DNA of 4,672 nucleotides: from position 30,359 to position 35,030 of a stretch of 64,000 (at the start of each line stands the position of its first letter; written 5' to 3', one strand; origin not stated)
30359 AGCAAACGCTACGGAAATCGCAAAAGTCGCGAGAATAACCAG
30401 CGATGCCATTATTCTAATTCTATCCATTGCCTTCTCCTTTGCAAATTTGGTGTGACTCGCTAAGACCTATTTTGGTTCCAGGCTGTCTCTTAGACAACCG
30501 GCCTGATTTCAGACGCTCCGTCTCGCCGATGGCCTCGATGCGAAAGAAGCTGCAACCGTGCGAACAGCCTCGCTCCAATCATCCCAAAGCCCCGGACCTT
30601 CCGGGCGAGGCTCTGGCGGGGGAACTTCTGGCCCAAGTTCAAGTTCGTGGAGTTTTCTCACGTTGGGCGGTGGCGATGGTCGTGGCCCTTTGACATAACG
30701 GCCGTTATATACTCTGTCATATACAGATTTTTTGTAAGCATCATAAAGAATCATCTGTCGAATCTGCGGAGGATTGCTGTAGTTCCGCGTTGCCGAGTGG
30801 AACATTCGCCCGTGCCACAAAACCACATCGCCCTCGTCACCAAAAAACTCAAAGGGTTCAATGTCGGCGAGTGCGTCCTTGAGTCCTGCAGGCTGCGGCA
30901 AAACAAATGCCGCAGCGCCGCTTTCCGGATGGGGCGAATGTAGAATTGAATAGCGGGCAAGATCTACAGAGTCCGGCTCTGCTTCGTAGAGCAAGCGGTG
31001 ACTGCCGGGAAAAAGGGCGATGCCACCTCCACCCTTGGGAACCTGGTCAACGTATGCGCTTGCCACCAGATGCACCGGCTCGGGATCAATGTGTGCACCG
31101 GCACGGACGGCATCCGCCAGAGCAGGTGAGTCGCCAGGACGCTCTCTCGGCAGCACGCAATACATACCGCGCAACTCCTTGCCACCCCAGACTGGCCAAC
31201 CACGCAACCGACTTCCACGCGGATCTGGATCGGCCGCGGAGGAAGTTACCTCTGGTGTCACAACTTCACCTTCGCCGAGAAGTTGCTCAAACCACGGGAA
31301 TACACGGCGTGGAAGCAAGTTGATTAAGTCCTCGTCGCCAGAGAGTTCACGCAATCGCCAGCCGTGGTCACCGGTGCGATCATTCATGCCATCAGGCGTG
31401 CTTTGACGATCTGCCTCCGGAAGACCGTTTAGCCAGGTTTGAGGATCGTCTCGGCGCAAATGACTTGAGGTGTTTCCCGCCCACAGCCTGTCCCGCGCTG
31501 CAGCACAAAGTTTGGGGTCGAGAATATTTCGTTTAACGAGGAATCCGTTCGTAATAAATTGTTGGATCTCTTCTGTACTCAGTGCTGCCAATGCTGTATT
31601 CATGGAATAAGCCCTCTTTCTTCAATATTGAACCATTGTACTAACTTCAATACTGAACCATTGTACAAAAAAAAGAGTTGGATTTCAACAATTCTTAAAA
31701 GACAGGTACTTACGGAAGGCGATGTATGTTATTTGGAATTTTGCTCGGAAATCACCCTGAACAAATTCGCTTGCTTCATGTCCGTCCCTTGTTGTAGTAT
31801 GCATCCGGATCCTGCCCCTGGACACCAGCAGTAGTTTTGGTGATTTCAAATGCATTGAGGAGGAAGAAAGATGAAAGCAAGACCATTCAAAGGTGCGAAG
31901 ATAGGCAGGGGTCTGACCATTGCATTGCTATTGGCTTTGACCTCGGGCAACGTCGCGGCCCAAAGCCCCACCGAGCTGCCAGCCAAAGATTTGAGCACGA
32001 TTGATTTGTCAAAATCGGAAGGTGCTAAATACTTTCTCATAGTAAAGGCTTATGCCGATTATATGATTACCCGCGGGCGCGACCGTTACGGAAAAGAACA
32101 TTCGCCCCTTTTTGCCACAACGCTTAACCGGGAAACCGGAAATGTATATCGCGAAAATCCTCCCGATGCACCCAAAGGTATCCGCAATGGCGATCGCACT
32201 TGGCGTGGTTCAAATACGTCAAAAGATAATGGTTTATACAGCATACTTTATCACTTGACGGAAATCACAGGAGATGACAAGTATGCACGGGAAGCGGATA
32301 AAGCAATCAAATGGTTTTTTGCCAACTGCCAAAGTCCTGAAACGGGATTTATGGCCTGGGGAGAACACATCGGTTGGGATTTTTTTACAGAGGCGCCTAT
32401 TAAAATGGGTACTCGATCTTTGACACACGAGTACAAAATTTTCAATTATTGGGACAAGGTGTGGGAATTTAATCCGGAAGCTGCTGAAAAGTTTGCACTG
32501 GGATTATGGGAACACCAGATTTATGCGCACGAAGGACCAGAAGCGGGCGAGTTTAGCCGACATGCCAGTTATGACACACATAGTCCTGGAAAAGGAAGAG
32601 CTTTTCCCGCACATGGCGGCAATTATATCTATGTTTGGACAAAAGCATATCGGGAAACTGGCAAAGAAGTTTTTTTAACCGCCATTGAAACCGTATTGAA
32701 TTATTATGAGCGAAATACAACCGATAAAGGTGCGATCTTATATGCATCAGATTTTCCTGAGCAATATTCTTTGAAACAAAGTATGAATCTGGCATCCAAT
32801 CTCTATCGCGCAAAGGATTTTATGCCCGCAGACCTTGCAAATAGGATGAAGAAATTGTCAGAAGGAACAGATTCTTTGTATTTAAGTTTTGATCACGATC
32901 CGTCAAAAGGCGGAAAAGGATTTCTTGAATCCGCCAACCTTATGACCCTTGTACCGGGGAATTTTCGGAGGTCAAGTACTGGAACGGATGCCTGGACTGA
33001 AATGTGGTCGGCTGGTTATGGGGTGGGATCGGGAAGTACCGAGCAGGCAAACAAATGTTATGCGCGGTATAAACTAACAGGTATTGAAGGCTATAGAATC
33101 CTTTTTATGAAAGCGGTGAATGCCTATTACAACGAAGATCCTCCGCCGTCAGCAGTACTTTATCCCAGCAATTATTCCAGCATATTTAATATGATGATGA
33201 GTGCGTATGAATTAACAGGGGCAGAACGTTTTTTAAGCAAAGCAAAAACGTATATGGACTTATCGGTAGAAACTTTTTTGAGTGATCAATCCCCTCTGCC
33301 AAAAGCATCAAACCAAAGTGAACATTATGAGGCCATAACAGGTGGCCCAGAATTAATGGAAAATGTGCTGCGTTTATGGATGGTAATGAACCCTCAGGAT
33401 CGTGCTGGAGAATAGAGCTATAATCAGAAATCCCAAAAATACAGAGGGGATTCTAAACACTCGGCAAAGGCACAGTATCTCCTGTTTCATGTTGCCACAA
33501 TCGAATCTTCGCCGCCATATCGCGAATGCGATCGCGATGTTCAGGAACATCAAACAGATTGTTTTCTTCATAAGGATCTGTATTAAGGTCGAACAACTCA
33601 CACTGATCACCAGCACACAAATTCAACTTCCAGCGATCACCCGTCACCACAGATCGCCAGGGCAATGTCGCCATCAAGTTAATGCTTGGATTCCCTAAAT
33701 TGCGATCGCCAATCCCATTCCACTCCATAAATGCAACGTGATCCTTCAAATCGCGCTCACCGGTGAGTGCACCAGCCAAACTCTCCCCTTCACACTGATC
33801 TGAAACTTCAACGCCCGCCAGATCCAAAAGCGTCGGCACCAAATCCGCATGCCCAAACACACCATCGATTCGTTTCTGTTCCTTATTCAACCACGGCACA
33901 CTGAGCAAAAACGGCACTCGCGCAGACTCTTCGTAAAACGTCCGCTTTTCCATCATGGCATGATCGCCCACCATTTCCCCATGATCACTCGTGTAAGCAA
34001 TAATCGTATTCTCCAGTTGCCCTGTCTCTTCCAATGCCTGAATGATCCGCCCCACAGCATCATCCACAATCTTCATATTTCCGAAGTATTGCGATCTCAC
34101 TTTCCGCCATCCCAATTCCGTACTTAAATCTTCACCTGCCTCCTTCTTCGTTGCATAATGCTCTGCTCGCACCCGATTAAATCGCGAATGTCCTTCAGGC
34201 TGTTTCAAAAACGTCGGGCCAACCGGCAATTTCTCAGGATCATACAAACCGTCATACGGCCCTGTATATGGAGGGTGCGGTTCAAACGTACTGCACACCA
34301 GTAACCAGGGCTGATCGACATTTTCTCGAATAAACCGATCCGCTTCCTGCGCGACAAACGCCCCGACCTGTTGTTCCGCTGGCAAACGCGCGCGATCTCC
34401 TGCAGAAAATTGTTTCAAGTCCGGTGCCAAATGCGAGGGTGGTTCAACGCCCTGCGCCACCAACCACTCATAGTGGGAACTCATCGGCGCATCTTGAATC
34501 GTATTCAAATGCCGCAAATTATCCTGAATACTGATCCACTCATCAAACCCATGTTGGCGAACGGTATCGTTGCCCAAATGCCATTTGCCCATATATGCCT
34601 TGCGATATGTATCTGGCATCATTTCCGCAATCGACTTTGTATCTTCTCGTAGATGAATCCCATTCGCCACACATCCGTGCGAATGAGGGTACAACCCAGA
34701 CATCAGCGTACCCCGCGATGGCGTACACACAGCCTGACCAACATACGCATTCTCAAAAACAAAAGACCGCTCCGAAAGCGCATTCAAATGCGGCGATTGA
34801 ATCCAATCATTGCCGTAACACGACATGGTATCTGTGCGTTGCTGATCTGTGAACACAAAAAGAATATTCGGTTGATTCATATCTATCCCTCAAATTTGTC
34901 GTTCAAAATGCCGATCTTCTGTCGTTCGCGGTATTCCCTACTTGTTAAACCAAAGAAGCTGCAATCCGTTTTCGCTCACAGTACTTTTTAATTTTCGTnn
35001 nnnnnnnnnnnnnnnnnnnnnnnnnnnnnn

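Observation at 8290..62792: Nine PhyH-family Fe/2OG dioxygenase paralogs systematically interleaved and co-transcribed with 13 cytoplasmic sulfatases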

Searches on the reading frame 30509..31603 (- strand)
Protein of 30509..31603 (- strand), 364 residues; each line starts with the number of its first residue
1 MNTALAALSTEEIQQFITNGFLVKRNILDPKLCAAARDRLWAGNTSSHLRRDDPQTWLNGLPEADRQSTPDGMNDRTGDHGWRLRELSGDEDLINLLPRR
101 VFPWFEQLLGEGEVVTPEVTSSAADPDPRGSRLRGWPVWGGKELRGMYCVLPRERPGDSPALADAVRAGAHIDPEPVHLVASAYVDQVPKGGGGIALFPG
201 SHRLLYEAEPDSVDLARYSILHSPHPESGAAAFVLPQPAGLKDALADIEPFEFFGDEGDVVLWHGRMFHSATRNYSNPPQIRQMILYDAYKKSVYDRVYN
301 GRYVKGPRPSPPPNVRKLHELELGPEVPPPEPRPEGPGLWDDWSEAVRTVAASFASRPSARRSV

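Call 4: search_protein_families(library=pfam, proteins=[window:30509-31603:-])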
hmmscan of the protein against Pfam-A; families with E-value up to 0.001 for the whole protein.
window:30509-31603:- (364 aa): 1 family
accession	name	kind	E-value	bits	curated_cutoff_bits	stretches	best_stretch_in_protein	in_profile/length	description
PF05721.19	PhyH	-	1.6e-07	32.3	22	1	18-277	3-208/213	Phytanoyl-CoA dioxygenase (PhyH)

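Call 42: search_solved_structures(query=window:30509-31603:-, max_evalue=0.1)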
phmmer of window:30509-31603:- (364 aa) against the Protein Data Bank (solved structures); distinct sequences matched with E-value up to 0.1: 0.

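Call 63: search_protein_families(library=ncbifam, max_evalue=0.001, proteins=[window:30509-31603:-])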
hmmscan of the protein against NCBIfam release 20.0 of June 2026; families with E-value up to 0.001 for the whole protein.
window:30509-31603:- (364 aa): 0 families

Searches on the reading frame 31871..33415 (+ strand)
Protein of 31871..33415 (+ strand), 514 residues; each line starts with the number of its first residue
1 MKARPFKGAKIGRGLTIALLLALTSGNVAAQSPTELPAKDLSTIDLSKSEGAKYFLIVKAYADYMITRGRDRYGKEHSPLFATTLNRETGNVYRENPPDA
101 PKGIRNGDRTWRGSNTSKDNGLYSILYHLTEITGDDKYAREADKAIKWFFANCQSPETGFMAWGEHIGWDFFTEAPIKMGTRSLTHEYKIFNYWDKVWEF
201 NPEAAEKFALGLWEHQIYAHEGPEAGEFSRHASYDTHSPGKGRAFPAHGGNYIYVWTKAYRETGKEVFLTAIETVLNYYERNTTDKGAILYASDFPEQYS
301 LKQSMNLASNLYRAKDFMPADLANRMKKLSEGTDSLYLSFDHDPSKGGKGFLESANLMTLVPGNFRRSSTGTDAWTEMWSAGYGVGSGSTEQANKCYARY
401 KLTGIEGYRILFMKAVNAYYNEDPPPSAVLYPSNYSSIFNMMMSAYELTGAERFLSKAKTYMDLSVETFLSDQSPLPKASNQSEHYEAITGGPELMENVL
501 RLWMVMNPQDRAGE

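Call 5: search_protein_families(library=pfam, proteins=[window:31871-33415:+])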
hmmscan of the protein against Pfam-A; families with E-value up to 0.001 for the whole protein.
window:31871-33415:+ (514 aa): 2 families
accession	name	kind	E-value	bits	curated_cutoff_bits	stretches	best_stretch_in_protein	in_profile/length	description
PF06917.19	Pectate_lyase_2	-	1.1e-19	71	26.6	1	107-239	22-151/491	Periplasmic pectate lyase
PF06662.19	C5-epim_C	-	4.5e-06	26.7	23.3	0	248-301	30-86/188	D-glucuronyl C5-epimerase C-terminus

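Call 64: search_protein_families(library=ncbifam, max_evalue=0.01, proteins=[window:31871-33415:+])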
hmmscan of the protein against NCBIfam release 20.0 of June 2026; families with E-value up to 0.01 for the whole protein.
window:31871-33415:+ (514 aa): 1 family
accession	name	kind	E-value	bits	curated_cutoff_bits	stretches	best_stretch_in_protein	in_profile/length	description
NF041904.1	exo-PATE_PelW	equivalog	4.2e-05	22.2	1000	1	116-234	71-186/543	pectate disaccharide-lyase PelW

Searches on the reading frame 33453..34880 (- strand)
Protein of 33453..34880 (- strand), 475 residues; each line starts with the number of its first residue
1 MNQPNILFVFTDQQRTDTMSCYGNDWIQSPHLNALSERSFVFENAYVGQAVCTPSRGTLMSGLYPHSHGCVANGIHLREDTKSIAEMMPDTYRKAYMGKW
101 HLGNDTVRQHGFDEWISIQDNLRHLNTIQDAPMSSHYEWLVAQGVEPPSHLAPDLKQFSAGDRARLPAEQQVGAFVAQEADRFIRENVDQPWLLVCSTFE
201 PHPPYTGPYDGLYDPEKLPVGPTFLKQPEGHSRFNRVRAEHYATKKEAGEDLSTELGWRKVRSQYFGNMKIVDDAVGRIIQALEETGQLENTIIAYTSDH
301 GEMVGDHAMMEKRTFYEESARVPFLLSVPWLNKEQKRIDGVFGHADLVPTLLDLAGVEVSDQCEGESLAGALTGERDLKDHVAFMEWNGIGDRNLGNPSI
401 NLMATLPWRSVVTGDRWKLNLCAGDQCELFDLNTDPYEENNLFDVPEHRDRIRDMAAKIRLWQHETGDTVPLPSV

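Call 5: search_protein_families(library=pfam, proteins=[window:33453-34880:-])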
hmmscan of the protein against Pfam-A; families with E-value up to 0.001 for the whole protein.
window:33453-34880:- (475 aa): 4 families
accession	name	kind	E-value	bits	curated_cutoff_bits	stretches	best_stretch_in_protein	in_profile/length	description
PF00884.28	Sulfatase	-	5.3e-55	187.3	25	1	4-357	1-301/301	Sulfatase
PF16347.10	SGSH_C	-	1.1e-17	65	29.3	1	305-460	1-149/154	N-sulphoglucosamine sulphohydrolase, C-terminal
PF01663.27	Phosphodiest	-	3e-10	40.7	23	1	9-301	4-220/342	Type I phosphodiesterase / nucleotide pyrophosphatase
PF02995.22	DUF229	-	4e-05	22.9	25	1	261-332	302-372/496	Protein of unknown function (DUF229)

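Call 86: search_protein_families(library=ncbifam, max_evalue=1e-10, proteins=[window:33453-34880:-])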
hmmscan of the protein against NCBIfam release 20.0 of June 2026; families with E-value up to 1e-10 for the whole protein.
window:33453-34880:- (475 aa): 4 families
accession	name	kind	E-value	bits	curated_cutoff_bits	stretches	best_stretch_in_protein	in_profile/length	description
NF010322.0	PRK13759.1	equivalog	6.6e-68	229.4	481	1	2-458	5-452/486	arylsulfatase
TIGR03417.1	chol_sulfatase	equivalog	2.1e-63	215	433.45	1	3-460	2-437/500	choline-sulfatase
NF045661.1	HdlasePehA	equivalog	4.6e-60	203.7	900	1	3-464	2-486/506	phosphoric/sulfuric ester hydrolase PehA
NF052527.1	Mn_arylsulf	exception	2.9e-31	108.9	850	1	3-459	1-448/479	manganese-dependent arylsulfatase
